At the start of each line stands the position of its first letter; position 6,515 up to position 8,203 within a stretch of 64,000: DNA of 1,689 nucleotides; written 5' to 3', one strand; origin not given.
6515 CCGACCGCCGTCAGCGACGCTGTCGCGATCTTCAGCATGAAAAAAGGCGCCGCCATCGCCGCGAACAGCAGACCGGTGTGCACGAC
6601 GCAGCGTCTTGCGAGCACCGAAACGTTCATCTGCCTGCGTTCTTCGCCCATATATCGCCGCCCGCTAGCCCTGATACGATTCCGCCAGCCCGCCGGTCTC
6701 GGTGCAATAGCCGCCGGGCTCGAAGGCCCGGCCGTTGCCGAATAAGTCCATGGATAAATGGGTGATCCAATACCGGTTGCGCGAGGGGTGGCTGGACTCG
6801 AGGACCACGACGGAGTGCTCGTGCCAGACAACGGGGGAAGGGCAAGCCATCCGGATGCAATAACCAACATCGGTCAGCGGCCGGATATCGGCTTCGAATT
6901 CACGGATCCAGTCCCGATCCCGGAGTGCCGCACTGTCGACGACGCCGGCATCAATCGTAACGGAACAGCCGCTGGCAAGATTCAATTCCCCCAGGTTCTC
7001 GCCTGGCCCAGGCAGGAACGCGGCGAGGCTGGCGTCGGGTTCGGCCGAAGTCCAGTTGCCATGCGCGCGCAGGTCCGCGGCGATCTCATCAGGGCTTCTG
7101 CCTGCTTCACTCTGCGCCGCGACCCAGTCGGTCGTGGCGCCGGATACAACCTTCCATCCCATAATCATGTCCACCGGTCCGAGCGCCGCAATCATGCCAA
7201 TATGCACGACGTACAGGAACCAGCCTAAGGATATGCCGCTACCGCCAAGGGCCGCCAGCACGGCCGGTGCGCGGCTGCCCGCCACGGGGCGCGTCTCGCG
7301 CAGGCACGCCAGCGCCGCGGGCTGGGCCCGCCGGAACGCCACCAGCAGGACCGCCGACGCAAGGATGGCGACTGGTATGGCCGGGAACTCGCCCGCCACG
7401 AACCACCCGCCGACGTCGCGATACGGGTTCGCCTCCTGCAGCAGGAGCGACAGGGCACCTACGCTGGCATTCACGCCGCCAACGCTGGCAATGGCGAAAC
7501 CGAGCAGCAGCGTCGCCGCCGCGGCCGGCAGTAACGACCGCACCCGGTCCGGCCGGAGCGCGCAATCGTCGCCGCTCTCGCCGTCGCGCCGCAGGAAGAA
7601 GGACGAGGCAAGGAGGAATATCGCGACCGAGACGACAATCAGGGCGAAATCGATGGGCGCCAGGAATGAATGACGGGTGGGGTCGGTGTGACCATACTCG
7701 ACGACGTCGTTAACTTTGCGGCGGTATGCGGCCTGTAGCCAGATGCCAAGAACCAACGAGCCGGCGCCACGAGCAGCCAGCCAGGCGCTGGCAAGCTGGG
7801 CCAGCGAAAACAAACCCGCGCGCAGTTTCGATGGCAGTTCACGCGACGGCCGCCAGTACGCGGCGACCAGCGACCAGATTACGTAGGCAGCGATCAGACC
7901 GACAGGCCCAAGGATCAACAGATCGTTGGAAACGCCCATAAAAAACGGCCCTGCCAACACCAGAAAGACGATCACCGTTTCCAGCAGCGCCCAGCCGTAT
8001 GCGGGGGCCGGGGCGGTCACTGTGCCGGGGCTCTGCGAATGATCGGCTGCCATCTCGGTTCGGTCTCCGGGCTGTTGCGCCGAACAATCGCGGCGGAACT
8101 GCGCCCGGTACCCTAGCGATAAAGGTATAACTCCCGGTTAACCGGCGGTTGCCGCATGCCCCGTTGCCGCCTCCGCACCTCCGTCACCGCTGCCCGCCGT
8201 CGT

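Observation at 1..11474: Locus architecture: two paralogous TauE/SafE exporters bracket a patatin phospholipase and the paralog array, all co-directional, with a divergent Crp/Fnr regulator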

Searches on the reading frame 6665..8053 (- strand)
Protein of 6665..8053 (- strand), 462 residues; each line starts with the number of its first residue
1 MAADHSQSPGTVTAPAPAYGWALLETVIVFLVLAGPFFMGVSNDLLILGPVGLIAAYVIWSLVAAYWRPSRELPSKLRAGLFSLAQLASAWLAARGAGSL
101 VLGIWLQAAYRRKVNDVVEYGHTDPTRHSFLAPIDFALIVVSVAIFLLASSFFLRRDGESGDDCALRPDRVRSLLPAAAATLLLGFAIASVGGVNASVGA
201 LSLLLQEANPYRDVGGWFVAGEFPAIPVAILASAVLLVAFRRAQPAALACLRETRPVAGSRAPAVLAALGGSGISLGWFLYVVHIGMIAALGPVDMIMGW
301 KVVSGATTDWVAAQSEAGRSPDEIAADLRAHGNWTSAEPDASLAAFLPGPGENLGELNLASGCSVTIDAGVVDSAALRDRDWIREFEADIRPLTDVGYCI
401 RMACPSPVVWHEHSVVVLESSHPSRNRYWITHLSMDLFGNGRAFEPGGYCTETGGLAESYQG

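Call 5: search_protein_families(library=pfam, proteins=[window:6665-8053:-], max_evalue=0.01)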
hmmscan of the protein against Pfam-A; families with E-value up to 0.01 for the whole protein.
window:6665-8053:- (462 aa): 0 families

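Call 10: search_protein_families(library=ncbifam, proteins=[window:6665-8053:-], max_evalue=0.01)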
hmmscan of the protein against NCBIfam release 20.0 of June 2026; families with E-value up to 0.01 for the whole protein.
window:6665-8053:- (462 aa): 0 families

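Call 11: find_homologous_proteins(query=window:6665-8053:-)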
Query window:6665-8053:- (462 aa): 16 proteins with E <= 0.001 among 8000 candidates.
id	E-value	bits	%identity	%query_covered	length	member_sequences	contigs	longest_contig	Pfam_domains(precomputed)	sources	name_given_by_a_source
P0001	0.0e+0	1025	100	100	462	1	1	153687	-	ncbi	-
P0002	2.4e-264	895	87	100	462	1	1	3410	-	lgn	-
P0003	6.2e-169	581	59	100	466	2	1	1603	-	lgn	-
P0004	8.6e-166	570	61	96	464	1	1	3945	-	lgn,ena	-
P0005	1.9e-160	553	60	100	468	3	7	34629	-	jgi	jgi:hypothetical protein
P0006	5.6e-152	525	58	97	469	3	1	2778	-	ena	-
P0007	2.3e-150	519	58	100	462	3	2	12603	-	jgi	jgi:hypothetical protein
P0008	3.9e-118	413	46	100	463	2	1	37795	-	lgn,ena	-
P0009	1.4e-114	401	48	100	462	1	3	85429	-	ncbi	-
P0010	1.1e-108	382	46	95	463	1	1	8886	-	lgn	-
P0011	7.8e-108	379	47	100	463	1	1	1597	-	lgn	-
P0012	1.1e-107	379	46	100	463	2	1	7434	-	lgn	-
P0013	4.1e-106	374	46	97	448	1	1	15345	-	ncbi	-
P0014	5.5e-105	370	44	100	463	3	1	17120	-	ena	-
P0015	1.7e-100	355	45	94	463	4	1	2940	-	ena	-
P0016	4.9e-98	347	43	100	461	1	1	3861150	-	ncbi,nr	ncbi:MAG: hypothetical protein JSU82_08960 [Rhodospirillales bacterium]|nr:MAG: hypothetical protein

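Call 15: find_encoding_contigs(protein=P0016, flank=10000, max_places=3)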
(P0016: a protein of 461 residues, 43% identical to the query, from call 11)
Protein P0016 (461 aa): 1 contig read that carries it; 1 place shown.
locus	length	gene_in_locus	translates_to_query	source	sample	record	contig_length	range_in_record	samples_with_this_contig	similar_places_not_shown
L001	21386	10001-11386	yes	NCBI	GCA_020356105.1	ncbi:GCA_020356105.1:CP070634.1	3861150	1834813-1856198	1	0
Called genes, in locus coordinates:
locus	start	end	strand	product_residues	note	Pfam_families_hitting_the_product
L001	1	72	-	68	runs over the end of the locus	PF13466:STAS_2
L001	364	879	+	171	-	PF00156:Pribosyltran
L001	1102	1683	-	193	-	PF02482:Ribosomal_S30AE, PF00313:CSD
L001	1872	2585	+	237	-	PF01292:Ni_hydr_CYTB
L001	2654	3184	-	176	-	PF00034:Cytochrom_C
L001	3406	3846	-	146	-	-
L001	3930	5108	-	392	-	PF01425:Amidase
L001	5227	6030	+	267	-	PF00149:Metallophos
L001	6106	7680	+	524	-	PF01019:G_glu_transpept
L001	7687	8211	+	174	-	PF00583:Acetyltransf_1, PF13673:Acetyltransf_10, PF13508:Acetyltransf_7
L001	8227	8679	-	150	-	PF04945:YHS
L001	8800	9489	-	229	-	PF00027:cNMP_binding, PF13545:HTH_Crp_2, PF00325:Crp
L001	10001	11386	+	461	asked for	-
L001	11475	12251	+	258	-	PF01925:TauE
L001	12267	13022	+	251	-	PF01925:TauE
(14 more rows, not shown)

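Call 16: find_encoding_contigs(protein=P0001, flank=10000, max_places=2)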
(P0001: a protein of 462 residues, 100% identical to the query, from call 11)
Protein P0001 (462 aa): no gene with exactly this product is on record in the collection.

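Call 17: find_encoding_contigs(protein=P0009, flank=10000, max_places=3)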
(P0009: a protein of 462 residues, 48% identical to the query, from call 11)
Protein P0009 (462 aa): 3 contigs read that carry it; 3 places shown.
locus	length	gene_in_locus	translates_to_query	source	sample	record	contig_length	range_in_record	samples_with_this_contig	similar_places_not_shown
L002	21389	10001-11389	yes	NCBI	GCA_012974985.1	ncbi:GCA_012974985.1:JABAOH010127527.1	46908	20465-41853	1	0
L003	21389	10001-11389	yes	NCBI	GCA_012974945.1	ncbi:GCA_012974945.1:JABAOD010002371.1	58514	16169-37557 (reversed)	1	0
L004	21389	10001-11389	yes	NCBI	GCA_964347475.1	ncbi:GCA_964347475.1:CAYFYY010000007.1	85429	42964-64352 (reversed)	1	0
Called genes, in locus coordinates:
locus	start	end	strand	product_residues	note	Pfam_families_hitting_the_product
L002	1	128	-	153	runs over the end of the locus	PF00583:Acetyltransf_1, PF13673:Acetyltransf_10, PF13508:Acetyltransf_7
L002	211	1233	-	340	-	PF02615:Ldh_2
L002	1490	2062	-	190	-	PF02482:Ribosomal_S30AE, PF00313:CSD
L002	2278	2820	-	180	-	PF00034:Cytochrom_C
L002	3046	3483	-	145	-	-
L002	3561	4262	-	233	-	PF01425:Amidase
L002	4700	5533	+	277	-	PF00149:Metallophos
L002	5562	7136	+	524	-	PF01019:G_glu_transpept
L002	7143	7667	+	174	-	PF12568:PanZ (weak), PF00583:Acetyltransf_1, PF13673:Acetyltransf_10, PF13508:Acetyltransf_7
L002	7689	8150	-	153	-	PF04945:YHS (weak)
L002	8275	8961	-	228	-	-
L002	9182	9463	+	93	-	PF01925:TauE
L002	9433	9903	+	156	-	PF01925:TauE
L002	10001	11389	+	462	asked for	-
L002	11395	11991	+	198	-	-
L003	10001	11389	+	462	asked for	-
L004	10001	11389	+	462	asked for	-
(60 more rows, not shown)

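Call 18: find_encoding_contigs(protein=P0008, flank=10000, max_places=3)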
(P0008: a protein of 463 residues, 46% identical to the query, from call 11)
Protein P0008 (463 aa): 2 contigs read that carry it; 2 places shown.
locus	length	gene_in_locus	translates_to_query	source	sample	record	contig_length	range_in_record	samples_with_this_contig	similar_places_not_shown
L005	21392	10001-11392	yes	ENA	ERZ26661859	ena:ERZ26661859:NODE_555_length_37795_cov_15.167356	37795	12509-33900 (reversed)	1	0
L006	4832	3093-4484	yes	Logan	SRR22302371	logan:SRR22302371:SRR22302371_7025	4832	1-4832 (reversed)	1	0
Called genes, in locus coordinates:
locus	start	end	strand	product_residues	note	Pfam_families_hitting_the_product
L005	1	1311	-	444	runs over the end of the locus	PF00202:Aminotran_3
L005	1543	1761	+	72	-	-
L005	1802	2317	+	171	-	PF00156:Pribosyltran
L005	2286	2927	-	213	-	-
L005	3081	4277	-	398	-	PF01425:Amidase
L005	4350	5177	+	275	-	PF00149:Metallophos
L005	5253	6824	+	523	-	PF01019:G_glu_transpept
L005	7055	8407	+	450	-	-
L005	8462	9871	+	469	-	-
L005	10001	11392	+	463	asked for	-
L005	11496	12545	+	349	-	PF00291:PALP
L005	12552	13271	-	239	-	PF00392:GntR, PF14502:HTH_41 (faint), PF07702:UTRA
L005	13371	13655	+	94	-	-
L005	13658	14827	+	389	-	PF04295:GD_AH_second, PF20629:GD_AH_C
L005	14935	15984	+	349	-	PF02615:Ldh_2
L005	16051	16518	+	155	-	PF00583:Acetyltransf_1, PF13673:Acetyltransf_10, PF13508:Acetyltransf_7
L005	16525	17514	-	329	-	PF08240:ADH_N, PF16912:Glu_dehyd_C, PF00107:ADH_zinc_N, PF13602:ADH_zinc_N_2 (weak)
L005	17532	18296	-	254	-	PF00106:adh_short, PF08659:KR, PF13561:adh_short_C2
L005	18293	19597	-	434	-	PF00815:Histidinol_dh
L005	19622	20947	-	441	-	PF06808:DctM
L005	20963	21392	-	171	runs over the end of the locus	PF04290:DctQ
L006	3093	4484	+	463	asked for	-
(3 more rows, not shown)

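Call 22: find_encoding_contigs(protein=P0005, flank=10000, max_places=3)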
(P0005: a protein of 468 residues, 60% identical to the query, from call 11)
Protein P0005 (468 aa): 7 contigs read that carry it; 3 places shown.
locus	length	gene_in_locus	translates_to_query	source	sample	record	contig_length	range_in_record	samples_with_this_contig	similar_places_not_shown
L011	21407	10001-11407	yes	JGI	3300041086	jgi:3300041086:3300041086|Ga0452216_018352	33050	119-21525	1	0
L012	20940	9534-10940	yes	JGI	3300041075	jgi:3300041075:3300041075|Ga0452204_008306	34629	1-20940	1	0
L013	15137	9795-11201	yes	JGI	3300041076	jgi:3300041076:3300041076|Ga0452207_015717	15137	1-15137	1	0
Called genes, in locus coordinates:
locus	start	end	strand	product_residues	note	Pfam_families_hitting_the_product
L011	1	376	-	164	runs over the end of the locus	?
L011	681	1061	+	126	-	-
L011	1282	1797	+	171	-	PF00156:Pribosyltran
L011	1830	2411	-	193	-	PF02482:Ribosomal_S30AE, PF00313:CSD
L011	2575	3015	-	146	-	-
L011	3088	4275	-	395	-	PF01425:Amidase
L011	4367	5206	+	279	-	PF00149:Metallophos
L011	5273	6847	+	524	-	PF01019:G_glu_transpept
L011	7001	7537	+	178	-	PF12568:PanZ (weak), PF00583:Acetyltransf_1, PF13673:Acetyltransf_10, PF13508:Acetyltransf_7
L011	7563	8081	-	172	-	PF04945:YHS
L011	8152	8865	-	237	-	PF00027:cNMP_binding, PF13545:HTH_Crp_2, PF00325:Crp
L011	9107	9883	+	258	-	PF01925:TauE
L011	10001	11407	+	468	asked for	-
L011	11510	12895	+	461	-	-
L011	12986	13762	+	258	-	PF01925:TauE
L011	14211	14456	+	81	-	-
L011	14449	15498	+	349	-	PF00291:PALP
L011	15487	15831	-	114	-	-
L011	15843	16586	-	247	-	PF00392:GntR, PF07702:UTRA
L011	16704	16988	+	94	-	-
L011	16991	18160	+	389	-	PF04295:GD_AH_second, PF20629:GD_AH_C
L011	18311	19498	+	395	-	PF02615:Ldh_2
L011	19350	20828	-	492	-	PF01546:Peptidase_M20, PF07687:M20_dimer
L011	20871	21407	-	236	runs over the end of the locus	-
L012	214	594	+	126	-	-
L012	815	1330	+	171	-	PF00156:Pribosyltran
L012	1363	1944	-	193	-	PF02482:Ribosomal_S30AE, PF00313:CSD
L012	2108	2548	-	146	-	-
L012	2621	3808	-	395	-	PF01425:Amidase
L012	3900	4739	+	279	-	PF00149:Metallophos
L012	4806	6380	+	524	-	PF01019:G_glu_transpept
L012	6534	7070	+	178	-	PF12568:PanZ (weak), PF00583:Acetyltransf_1, PF13673:Acetyltransf_10, PF13508:Acetyltransf_7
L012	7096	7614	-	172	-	PF04945:YHS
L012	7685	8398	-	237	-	PF00027:cNMP_binding, PF13545:HTH_Crp_2, PF00325:Crp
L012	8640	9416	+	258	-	PF01925:TauE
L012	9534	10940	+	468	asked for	-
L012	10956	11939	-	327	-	-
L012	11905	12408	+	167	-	-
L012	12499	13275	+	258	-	PF01925:TauE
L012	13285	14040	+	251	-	PF01925:TauE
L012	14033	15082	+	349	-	PF00291:PALP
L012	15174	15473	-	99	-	-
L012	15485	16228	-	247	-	PF00392:GntR, PF07702:UTRA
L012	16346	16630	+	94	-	-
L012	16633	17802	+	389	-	PF04295:GD_AH_second, PF20629:GD_AH_C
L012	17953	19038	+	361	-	PF02615:Ldh_2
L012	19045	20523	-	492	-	PF01546:Peptidase_M20, PF07687:M20_dimer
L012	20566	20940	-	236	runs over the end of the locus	-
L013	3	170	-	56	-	?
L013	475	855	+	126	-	-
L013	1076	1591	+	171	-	PF00156:Pribosyltran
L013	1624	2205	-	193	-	PF02482:Ribosomal_S30AE, PF00313:CSD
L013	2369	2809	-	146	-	-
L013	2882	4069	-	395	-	PF01425:Amidase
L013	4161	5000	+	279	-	PF00149:Metallophos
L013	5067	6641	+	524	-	PF01019:G_glu_transpept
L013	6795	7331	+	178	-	PF12568:PanZ (weak), PF00583:Acetyltransf_1, PF13673:Acetyltransf_10, PF13508:Acetyltransf_7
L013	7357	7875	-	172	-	PF04945:YHS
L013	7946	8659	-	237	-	PF00027:cNMP_binding, PF13545:HTH_Crp_2, PF00325:Crp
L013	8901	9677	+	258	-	PF01925:TauE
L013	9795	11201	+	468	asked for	-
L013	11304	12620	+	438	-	-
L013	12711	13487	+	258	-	PF01925:TauE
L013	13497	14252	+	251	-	PF01925:TauE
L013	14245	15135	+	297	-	?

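Call 23: search_protein_representatives(alignment_id=A2)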
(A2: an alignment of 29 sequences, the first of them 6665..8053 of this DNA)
Query: 29 sequences, 464 profile positions. Proteins with E-value up to 0.001 (for the whole library): 89; up to 1e-10: 78; up to 1e-30: 57. The best 89 are listed.
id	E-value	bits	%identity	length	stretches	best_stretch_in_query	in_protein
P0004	1.2e-194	664.0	-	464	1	1-464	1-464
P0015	3.9e-180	616.1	-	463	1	1-464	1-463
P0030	2.4e-148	511.3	-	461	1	1-464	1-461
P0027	2.0e-140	485.2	-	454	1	3-464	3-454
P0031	2.4e-124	432.1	-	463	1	12-464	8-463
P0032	5.2e-122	424.4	-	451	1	13-464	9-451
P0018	2.1e-121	422.5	-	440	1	1-464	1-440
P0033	9.2e-118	410.4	-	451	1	14-464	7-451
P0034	5.6e-113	394.7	-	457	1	12-464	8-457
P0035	1.1e-110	387.2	-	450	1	17-464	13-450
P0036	6.8e-107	374.6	-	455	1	12-464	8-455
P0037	4.5e-102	358.7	-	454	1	17-464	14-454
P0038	7.0e-100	351.5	-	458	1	10-464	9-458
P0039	8.0e-100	351.3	-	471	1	13-464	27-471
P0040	1.0e-97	344.3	-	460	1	10-464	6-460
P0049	1.6e-82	294.2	-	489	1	18-464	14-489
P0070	8.0e-45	170.0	-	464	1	20-387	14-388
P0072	2.0e-43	165.3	-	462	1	13-464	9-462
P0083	8.4e-29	117.2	-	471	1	20-461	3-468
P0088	2.5e-27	112.3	-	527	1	20-464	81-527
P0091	4.7e-24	101.5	-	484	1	29-464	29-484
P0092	8.4e-22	94.1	-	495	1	26-463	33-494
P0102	6.7e-11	58.1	-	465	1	36-464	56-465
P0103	8.1e-11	57.9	-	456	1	25-464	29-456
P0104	3.2e-08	49.3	-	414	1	25-406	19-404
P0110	1.6e-05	40.4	-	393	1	116-464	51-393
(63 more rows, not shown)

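Call 24: predict_structure(alignment_id=A2)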
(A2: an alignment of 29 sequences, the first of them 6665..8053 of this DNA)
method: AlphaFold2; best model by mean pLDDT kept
length: 462 residues; sequences in the alignment: 29
mean_pLDDT: 79.6   pTM: 0.76
mean pLDDT of the five models: 79.6, 79.3, 78.0, 77.2, 74.6
residues with pLDDT >= 90: 102; 70-90: 258; 50-70: 73; < 50: 29
segments of 3 or more residues with pLDDT < 50: 1-14, 117-126, 258-260
pLDDT, mean of each block of 10 residues (from residue 1): 39 55 89 82 74 83 70 74 88 88 85 53 48 87 89 73 63 79 87 85 79 78 88 90 78 53 64 82 85 85 90 94 93 74 65 66 90 89 88 93 88 91 90 90 94 95 87
secondary structure, 60 per line:
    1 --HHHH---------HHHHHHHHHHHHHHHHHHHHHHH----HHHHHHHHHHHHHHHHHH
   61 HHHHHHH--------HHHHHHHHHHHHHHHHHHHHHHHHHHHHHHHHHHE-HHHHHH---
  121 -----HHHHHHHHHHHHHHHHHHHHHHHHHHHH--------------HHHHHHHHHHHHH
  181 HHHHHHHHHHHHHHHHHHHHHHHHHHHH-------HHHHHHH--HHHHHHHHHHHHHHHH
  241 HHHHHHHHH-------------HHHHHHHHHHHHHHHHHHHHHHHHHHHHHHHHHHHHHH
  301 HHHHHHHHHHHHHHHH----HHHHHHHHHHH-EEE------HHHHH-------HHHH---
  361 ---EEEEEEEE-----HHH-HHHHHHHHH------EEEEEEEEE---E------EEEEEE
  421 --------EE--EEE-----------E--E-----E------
elements in order: H3-6 H16-38 H43-67 H76-109 H112-117 H126-153 H168-208 H216-222 H225-249 H263-316 H321-331 E333-335 H342-346 H354-357 E364-371 H381-389 E396-404 E415-420 E433-435

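Call 28: find_related_loci(query=window:6665-8053:-, collection=genome_contigs, flank=10000)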
Query window:6665-8053:- (462 aa) in genome_contigs; peptide patterns used: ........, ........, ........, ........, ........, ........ (x = any residue, [..] = any of these).
393 stretches matched a pattern, but none encodes a relative of the query by tblastn (E <= 1e-3).

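Call 30: find_related_loci(query=A3, collection=genome_contigs, flank=10000)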
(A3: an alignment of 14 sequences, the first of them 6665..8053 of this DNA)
Query A3 (462 aa) in genome_contigs; peptide patterns used: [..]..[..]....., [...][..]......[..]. (x = any residue, [..] = any of these).
63 stretches matched a pattern; 4 encode a relative of the query (tblastn E <= 1e-3); 4 distinct loci.
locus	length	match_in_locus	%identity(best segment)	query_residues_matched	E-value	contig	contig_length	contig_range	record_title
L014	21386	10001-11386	48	1-462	4e-117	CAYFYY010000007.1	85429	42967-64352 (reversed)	MAG TPA_asm: uncultured Flavobacteriales bacterium isolate ERP108616_co2_15 genome assembly, contig: NODE_200_length_854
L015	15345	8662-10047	46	1-462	1e-112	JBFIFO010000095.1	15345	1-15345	MAG: Alphaproteobacteria bacterium isolate Mix_sand11.2021.09.G.3 k141_2554274_length_15345_cov_15.1828, whole genome sh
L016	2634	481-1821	44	17-462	8e-110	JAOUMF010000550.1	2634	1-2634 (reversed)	MAG: Alphaproteobacteria bacterium isolate 8_1_July_SF_Bin3 8_1_July_SF_Bin3_scaffold_29050_c1, whole genome shotgun seq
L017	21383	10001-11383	43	1-462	7e-94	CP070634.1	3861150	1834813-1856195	MAG: Rhodospirillales bacterium isolate bin96 chromosome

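Call 34: find_encoding_contigs(protein=P0002, flank=10000, max_places=3)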
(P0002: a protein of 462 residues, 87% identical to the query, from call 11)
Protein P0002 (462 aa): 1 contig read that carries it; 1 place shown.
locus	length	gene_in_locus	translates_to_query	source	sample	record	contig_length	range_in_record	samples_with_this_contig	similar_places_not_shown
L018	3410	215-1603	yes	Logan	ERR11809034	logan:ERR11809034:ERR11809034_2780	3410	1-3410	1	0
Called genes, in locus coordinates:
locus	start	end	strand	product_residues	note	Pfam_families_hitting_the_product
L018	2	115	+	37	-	?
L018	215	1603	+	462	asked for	-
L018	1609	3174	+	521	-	-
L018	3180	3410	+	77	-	?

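Call 46: fold_search(model_id=the predicted structure, library=pdb)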
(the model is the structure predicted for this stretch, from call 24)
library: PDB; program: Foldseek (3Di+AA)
matches with E <= 10: 300; with E <= 0.001: 0
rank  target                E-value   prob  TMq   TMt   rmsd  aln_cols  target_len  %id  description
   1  4pd5                  7.9e-02  0.18  0.13  0.14  20.4       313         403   15  Crystal structure of vcCNT-7C8C bound to gemcitabine (released 2014-08-13)
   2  8wbx_A                1.1e-01  0.47  0.20  0.20  28.0       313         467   13  Cryo-EM structure of the ABCG25 bound to ABA (released 2023-09-27)
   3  5l2b_B                1.8e-01  0.08  0.10  0.11  23.7       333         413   12  Structure of CNTnw N149S, E332A in an outward-facing state (released 2017-04-12)
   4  8k4p_A                1.9e-01  0.20  0.13  0.18  20.7       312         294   14  Cryo-EM structure of an active Kaposi's Sarcoma-Associated Herpesvirus-G Protein-Coupled Receptor (KSHV-GPCR) in compl (released 2024-07-24)
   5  5hxh_B                2.0e-01  0.12  0.12  0.16  19.6       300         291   14  Structural mechanisms of extracellular ion exchange and induced binding-site occlusion in the sodium-calcium exchanger (released 2016-05-11)
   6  6jlf_C                2.4e-01  0.10  0.11  0.15  22.4       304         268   15  Crystal structure of a bacterial Bestrophin homolog from Klebsiella pneumoniae D179A mutation - HR (released 2019-11-13)
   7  9p85_R                3.1e-01  0.18  0.17  0.22  16.8       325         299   11  NTSR1-Gi-NTS(8-13) GTP-Bound Complex in the Canonical, AHD Closed State, 3DVA Sorted (C-Closed*-GTP) (released 2026-03-25)
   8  8rtd_I                3.1e-01  0.15  0.13  0.22  18.9       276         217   14  Stalk-Arches-IMC structure from the fully-assembled R388 type IV secretion system determined by cryo-EM. (released 2024-06-19)
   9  9uta_A                3.3e-01  0.15  0.15  0.19  20.9       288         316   13  The transmembrane domains of human sweet taste receptor TAS1R2 and TAS1R3 in the apo state (released 2025-07-16)
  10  6iv2_C                3.5e-01  0.10  0.12  0.17  23.5       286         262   16  Crystal structure of a bacterial Bestrophin homolog from Klebsiella pneumoniae with a mutation Y211A (released 2019-11-13)
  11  4wd7_C                4.2e-01  0.11  0.12  0.18  20.9       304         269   15  Crystal structure of a bacterial Bestrophin homolog from Klebsiella pneumoniae by Zn-SAD phasing (released 2014-10-01)
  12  6jlf_A                4.4e-01  0.09  0.11  0.16  22.6       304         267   14  Crystal structure of a bacterial Bestrophin homolog from Klebsiella pneumoniae D179A mutation - HR (released 2019-11-13)
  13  5u9w_B                4.4e-01  0.04  0.09  0.09  23.9       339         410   13  Structure of CNTnw N149L in the intermediate 3 state (released 2017-04-12)
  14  8i3c_A                4.9e-01  0.10  0.15  0.14  21.0       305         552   13  Cryo-EM structure of abscisic acid transporter AtABCG25 with CHS (released 2023-09-13)
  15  8gym_Qc               5.4e-01  0.21  0.16  0.17  15.7       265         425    9  Cryo-EM structure of Tetrahymena thermophila respiratory mega-complex MC IV2+(I+III2+II)2 (released 2023-06-14)
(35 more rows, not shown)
